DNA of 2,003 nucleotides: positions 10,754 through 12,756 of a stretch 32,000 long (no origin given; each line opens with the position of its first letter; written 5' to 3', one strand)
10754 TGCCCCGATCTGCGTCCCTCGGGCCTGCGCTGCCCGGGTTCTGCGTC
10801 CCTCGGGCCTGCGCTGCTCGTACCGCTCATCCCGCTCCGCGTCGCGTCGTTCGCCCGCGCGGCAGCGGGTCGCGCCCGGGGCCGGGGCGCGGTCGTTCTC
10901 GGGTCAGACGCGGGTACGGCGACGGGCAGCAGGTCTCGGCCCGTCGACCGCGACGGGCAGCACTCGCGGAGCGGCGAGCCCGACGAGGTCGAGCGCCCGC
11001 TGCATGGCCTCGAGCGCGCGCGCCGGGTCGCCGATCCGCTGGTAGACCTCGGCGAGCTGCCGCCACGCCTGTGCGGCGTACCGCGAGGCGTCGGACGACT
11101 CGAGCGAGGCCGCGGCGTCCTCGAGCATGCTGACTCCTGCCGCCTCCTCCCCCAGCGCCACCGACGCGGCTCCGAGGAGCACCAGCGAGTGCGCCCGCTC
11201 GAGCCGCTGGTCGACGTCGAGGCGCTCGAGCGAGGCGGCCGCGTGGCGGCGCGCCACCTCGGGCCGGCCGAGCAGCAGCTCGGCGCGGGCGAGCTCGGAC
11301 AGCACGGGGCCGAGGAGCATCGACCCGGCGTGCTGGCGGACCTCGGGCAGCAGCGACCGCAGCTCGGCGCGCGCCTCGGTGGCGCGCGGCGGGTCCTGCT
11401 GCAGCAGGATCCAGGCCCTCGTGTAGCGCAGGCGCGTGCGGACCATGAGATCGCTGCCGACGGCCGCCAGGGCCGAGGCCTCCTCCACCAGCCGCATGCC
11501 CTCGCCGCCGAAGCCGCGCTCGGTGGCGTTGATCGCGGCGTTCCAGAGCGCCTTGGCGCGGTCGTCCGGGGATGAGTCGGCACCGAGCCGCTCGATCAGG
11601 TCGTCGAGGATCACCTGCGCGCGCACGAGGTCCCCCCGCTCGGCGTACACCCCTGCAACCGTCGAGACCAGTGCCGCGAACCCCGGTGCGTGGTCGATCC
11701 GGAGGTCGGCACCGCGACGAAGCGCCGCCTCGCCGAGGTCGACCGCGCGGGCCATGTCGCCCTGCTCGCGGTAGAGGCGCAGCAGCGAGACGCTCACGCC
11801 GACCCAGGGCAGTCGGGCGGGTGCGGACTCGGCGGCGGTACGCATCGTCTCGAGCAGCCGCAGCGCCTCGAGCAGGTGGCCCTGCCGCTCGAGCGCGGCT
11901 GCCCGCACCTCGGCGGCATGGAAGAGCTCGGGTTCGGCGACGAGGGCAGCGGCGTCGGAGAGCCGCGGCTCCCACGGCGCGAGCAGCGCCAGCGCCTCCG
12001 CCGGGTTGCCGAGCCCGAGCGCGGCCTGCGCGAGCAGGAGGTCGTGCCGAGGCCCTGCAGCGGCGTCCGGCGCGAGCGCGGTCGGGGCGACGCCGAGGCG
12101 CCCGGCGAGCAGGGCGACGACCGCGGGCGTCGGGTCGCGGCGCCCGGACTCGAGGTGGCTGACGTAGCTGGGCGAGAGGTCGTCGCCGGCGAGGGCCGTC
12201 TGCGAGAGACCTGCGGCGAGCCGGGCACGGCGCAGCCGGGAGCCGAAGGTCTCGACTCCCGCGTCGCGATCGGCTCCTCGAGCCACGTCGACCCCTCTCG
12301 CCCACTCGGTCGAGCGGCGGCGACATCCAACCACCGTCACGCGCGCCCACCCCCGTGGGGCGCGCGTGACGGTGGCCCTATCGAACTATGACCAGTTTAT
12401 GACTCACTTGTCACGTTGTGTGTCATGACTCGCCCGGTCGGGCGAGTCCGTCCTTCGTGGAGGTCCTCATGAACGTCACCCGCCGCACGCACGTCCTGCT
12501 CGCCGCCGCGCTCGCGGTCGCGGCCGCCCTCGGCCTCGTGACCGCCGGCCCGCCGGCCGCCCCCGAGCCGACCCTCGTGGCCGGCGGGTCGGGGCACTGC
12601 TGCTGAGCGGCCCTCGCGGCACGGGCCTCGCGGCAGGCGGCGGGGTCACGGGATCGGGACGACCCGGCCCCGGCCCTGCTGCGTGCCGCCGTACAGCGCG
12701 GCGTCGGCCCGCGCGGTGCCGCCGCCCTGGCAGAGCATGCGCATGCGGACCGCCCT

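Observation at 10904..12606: HTH-TPR regulator divergently paired with a 45-aa secreted peptide ending GGSGHCC: RRNPP-like peptide-signalling architecture in a high-GC actinobacterium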

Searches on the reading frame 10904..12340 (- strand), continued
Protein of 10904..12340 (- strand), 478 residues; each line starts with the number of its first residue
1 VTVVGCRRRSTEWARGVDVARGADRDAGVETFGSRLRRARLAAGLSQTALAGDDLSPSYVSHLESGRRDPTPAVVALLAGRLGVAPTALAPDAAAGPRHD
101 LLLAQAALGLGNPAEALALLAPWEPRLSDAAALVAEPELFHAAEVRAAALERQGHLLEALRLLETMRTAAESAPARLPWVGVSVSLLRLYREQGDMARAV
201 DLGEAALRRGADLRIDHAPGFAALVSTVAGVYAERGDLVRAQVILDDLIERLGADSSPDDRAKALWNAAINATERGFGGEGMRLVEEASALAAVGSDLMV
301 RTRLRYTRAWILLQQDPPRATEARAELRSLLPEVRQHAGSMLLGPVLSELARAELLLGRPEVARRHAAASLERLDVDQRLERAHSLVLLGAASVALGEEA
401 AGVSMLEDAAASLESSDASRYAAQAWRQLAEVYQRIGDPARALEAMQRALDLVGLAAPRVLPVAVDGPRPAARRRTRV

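Call 34: fold_search(model_id=the predicted structure, library=pdb)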
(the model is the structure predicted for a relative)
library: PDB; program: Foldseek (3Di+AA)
matches with E <= 10: 1758; with E <= 0.001: 275
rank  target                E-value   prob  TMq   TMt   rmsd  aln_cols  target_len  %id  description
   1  8chy                  3.1e-08  1.00  0.32  0.49   9.2       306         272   22  Crystal structure of an 8-repeat consensus TPR superhelix with Zinc. (released 2024-02-21)
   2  6hc2_S                3.7e-08  1.00  0.50  0.62   7.5       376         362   16  Crystal structure of NuMA/LGN hetero-hexamers (released 2019-05-29)
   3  5a7d_H                4.7e-08  1.00  0.34  0.42  10.9       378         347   15  Tetrameric assembly of LGN with Inscuteable (released 2016-08-03)
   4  3sf4_A                5.0e-08  1.00  0.48  0.60   9.5       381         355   16  Crystal structure of the complex between the conserved cell polarity proteins Inscuteable and LGN (released 2011-11-23)
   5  6hc2_A                5.4e-08  1.00  0.51  0.63   7.5       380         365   15  Crystal structure of NuMA/LGN hetero-hexamers (released 2019-05-29)
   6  6hc2_E                6.6e-08  1.00  0.51  0.62   7.6       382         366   15  Crystal structure of NuMA/LGN hetero-hexamers (released 2019-05-29)
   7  6hc2_C                6.8e-08  1.00  0.50  0.61   8.8       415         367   15  Crystal structure of NuMA/LGN hetero-hexamers (released 2019-05-29)
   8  3sf4_B                8.2e-08  1.00  0.48  0.60  10.1       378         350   16  Crystal structure of the complex between the conserved cell polarity proteins Inscuteable and LGN (released 2011-11-23)
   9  5a7d_D                1.2e-07  1.00  0.37  0.47  10.5       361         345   17  Tetrameric assembly of LGN with Inscuteable (released 2016-08-03)
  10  9qhb                  1.2e-07  1.00  0.35  0.54   8.0       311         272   21  Crystal structure of 16-repeat CTPR protein with eliminated coordination sites (released 2025-10-22)
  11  3sf4_C                1.3e-07  1.00  0.48  0.61   8.9       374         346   16  Crystal structure of the complex between the conserved cell polarity proteins Inscuteable and LGN (released 2011-11-23)
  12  4a1s_A                1.8e-07  1.00  0.39  0.49  10.2       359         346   18  Crystallographic structure of the Pins:Insc complex (released 2012-03-28)
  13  4wnd_A                1.9e-07  1.00  0.51  0.69   5.6       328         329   15  Crystal structure of the TPR domain of LGN in complex with Frmpd4/Preso1 at 1.5 Angstrom resolution (released 2015-09-16)
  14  4a1s_B                1.9e-07  1.00  0.38  0.49  10.2       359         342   18  Crystallographic structure of the Pins:Insc complex (released 2012-03-28)
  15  4wne_A                2.3e-07  1.00  0.49  0.66   6.2       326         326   15  Crystal structure of the TPR domain of LGN in complex with Frmpd4/Preso1 at 2.0 Angstrom resolution (released 2015-09-16)
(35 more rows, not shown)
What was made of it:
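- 10982..12052 (-): TPR-like superhelical domain (about residues 79-435; 19 helices, roughly 9-10 helix pairs). This is the presumed ligand-binding domain. Foldseek PDB top hits are LGN/Pins, OGT and consensus-TPR proteins at E about 1e-7 to 1e-8 (call 34).
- The nearest folds are peptide-binding TPRs (call 34).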

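Call 67: find_related_loci(query=A1, collection=viral_contigs, flank=4000)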
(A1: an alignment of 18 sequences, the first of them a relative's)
Query A1 (460 aa) in viral_contigs; peptide patterns used: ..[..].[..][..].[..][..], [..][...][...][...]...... (x = any residue, [..] = any of these).
40 stretches matched a pattern; 5 encode a relative of the query (tblastn E <= 1e-3); 5 distinct loci.
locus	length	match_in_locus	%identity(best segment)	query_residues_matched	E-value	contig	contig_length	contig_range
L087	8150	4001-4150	44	18-66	2e-7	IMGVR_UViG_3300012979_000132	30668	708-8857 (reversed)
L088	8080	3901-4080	45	18-73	1e-5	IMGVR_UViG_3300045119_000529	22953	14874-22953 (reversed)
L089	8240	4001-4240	31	20-99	2e-5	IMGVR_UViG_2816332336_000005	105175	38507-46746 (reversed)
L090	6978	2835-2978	42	20-66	3e-5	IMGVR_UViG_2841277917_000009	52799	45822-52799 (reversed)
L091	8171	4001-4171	40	13-67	5e-5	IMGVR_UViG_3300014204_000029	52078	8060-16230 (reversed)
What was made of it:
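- Closest known: NprR-NprX and AimR-AimP. Different: No full-length relative was found in IMG/VR viral contigs (call 67), so the family does not appear to be phage-borne.
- Tried and rejected: Only the HTH matched, with no full-length homologue (call 67).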

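Call 71: search_protein_representatives(alignment_id=A1)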
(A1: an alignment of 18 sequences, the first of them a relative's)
Query: 18 sequences, 458 profile positions. Proteins with E-value up to 0.001 (for the whole library): 65037; up to 1e-10: 5562; up to 1e-30: 896. The best 150 are listed.
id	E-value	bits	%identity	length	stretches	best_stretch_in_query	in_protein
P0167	9.5e-184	628.0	-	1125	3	30-439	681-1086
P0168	4.9e-158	543.2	-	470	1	4-443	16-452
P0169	6.7e-143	493.3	-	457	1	5-446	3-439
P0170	3.0e-139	481.3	-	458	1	6-444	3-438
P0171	2.0e-138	478.6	-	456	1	6-441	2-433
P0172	4.0e-138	477.6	-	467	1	4-439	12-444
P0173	2.6e-137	474.9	-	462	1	6-439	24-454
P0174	1.2e-134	466.1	-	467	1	6-450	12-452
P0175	1.3e-132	459.4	-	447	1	4-439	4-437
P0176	3.2e-131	454.8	-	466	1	5-444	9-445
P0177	2.0e-130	452.2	-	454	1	6-452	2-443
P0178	2.7e-130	451.8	-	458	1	7-444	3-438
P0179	3.8e-130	451.3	-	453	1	5-453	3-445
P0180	1.0e-129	449.9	-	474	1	7-442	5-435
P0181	1.1e-128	446.4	-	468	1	5-452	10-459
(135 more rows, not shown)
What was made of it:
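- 10904..12286 (-): Regulator gene, 460 aa: XRE-type HTH followed by a TPR domain. The start is GTG at 12284-12286. 896 clusters at 50% identity reach E<=1e-30 in an exhaustive HMMER search (call 71).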

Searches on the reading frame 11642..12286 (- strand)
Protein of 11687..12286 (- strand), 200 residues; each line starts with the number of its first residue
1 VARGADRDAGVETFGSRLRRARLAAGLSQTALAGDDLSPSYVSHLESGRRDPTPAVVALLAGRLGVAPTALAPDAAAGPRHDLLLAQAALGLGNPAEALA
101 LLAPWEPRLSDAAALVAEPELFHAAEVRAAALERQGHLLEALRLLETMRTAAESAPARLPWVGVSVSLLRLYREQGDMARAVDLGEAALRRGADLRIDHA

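Call 72: search_solved_structures(query=window:11687-12286:-, max_evalue=1, show_alignments=3)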
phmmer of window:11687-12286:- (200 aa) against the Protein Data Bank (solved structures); distinct sequences matched with E-value up to 1: 13.
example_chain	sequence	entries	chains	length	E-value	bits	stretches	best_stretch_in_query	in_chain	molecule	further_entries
1y7y_A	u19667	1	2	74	0.0001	25.5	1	6-70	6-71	C.AhdI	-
7n1n_B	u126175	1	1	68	0.00025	24.3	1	12-67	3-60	ComR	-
7n10_B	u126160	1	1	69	0.00025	24.3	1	12-67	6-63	ComR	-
8bny_A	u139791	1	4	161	0.0024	21.1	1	18-66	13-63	Immunity repressor protein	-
5fd4_A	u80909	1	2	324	0.013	18.7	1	13-80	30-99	ComR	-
3f51_A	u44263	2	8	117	0.022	18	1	12-77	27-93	Clp gene regulator (ClgR)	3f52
9fqr_Fp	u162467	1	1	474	0.022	18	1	87-195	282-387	Tetratricopeptide repeat protein 29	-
7obi_A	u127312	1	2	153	0.033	17.4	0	168-190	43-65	CTPR-rv4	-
9d2f_L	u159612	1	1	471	0.26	14.5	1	114-189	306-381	Tetratricopeptide repeat protein 29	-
8tac_A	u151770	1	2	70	0.26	14.4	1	10-66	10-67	DBP48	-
2qfc_A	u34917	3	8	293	0.29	14.3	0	12-65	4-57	PlcR protein | Transcriptional activator PlcR protein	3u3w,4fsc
3kxa_A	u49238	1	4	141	0.52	13.5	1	8-71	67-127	Putative uncharacterized protein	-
6rnz_A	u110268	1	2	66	0.86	12.8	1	16-66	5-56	HTH-type transcriptional regulator DdrOC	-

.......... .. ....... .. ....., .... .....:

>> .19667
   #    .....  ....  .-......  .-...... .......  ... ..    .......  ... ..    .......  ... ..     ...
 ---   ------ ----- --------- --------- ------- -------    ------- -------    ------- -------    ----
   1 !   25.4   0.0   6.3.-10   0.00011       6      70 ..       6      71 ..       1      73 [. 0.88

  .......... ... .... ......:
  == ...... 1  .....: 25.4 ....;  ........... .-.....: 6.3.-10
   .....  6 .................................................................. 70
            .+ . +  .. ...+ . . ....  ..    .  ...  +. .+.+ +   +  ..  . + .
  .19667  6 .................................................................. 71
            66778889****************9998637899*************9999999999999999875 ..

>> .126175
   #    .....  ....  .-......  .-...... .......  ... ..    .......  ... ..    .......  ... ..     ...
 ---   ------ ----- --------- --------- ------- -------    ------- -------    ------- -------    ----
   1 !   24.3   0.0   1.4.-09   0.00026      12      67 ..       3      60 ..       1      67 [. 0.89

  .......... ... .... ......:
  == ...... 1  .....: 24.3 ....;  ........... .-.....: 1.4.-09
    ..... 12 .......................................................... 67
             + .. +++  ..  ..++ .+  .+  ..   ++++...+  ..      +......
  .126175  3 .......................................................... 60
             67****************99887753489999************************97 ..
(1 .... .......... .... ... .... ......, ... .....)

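Call 75: search_solved_structures(query=A4, max_evalue=0.01, show_alignments=2)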
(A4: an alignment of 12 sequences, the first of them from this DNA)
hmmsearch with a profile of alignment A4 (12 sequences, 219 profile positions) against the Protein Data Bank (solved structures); distinct sequences matched with E-value up to 0.01: 59.
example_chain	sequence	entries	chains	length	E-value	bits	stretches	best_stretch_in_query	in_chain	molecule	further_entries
4y6w_A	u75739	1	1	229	6.3e-13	52.3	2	77-195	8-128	NaB(AB)3ACb - light chain TPR-like repeats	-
4y6c_A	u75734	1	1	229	5.4e-12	49.3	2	77-195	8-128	ANSERINA PUTATIVE KINESIN LIGHT chain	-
2qfc_A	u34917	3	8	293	9.3e-12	48.5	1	7-195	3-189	PlcR protein | Transcriptional activator PlcR protein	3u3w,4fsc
8bny_A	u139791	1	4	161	2.9e-10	43.6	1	9-68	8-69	Immunity repressor protein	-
1y7y_A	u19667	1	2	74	1.4e-09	41.4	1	7-67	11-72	C.AhdI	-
9fqr_Fp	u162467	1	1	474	4.8e-09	39.7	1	68-194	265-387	Tetratricopeptide repeat protein 29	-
9d2f_L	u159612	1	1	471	1.1e-08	38.5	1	69-194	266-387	Tetratricopeptide repeat protein 29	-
7n1n_B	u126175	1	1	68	1.7e-08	37.9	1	8-71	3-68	ComR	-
7n10_B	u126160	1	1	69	8.4e-08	35.6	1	8-68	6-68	ComR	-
8tac_A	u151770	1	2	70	1.7e-07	34.6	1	5-63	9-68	DBP48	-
6rnz_A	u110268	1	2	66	1.2e-06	31.8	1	10-71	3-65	HTH-type transcriptional regulator DdrOC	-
1b0n_A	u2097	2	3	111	2.5e-06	30.8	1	10-105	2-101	PROTEIN (SINR PROTEIN) | HTH-TYPE TRANSCRIPTIONAL REGULATOR SINR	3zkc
6rnx_A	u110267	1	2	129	2.6e-06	30.7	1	10-72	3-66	HTH-type transcriptional regulator DdrOC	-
6jq1_A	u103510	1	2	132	2.7e-06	30.7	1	8-72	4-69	Transcriptional regulator, XRE family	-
6rmq_A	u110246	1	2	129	3.1e-06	30.5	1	10-72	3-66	HTH-type transcriptional regulator DdrOC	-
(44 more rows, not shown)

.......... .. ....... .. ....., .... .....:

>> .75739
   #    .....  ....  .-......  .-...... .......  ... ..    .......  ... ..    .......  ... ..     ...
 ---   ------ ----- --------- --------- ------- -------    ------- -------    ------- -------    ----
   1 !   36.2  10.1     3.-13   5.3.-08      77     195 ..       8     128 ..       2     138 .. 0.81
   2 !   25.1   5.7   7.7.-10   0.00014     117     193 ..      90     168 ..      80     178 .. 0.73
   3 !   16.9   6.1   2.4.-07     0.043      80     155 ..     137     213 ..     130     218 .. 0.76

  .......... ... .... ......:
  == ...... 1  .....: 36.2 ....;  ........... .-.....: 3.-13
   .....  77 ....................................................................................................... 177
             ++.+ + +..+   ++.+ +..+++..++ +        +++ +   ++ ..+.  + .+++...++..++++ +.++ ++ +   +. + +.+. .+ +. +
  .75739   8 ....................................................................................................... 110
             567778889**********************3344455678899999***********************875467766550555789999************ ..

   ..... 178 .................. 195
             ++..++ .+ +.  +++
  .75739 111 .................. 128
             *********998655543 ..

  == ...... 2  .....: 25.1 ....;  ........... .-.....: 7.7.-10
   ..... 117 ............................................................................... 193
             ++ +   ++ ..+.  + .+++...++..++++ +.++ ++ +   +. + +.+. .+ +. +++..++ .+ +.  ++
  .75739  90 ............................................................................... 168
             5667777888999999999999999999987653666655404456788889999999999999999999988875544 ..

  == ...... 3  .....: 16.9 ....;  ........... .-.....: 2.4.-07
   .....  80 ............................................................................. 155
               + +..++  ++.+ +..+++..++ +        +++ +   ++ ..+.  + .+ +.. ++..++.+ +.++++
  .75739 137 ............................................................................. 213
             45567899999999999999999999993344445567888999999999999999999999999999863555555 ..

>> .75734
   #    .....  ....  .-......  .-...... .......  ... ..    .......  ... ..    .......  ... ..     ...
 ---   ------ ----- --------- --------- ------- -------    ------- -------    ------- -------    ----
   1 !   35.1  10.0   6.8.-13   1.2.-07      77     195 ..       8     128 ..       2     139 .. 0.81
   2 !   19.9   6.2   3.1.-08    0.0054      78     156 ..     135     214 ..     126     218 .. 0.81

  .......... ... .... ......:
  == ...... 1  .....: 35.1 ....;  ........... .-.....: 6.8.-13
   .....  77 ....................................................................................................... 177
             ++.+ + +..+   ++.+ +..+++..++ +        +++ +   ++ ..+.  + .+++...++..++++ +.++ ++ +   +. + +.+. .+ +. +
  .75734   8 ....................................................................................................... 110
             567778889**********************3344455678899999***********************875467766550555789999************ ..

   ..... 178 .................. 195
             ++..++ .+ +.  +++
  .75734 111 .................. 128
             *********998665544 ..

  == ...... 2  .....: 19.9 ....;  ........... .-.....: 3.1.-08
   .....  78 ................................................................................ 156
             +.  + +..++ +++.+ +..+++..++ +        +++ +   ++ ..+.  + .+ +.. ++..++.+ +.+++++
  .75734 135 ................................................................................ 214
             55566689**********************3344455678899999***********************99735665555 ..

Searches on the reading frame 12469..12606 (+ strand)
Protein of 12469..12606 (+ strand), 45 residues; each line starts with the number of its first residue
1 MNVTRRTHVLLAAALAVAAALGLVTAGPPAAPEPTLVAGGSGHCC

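Call 3: search_protein_families(library=pfam, proteins=[window:12469-12606:+], max_evalue=1)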
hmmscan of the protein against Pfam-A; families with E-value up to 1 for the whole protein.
window:12469-12606:+ (45 aa): 0 families

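Call 4: search_protein_families(library=ncbifam, proteins=[window:12469-12606:+], max_evalue=1)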
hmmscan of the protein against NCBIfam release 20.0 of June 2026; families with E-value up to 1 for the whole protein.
window:12469-12606:+ (45 aa): 1 family
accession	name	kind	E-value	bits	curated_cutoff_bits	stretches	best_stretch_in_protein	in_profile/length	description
NF038083.1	CU044_5270_fam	subfamily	0.57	9.9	100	1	4-36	28-65/284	CU044_5270 family protein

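Call 7: find_homologous_proteins(query=window:12469-12603:+, max_evalue=10)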
Query seq(45 aa) (45 aa): 3 proteins with E <= 10 among 14 candidates.
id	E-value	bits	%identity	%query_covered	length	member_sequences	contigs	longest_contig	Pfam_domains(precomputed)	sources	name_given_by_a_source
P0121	5.6e-20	86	100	100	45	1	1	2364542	-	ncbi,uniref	ncbi:hypothetical protein [Longivirga aurantiaca]|uniref:Uncharacterized protein n=1 Tax=Longivirga 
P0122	7.9e-13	65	81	100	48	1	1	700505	-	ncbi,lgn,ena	-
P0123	4.8e-12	62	79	100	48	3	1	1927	-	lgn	-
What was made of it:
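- Checked: NCBI already annotates it as a hypothetical protein of Longivirga aurantiaca (call 7).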
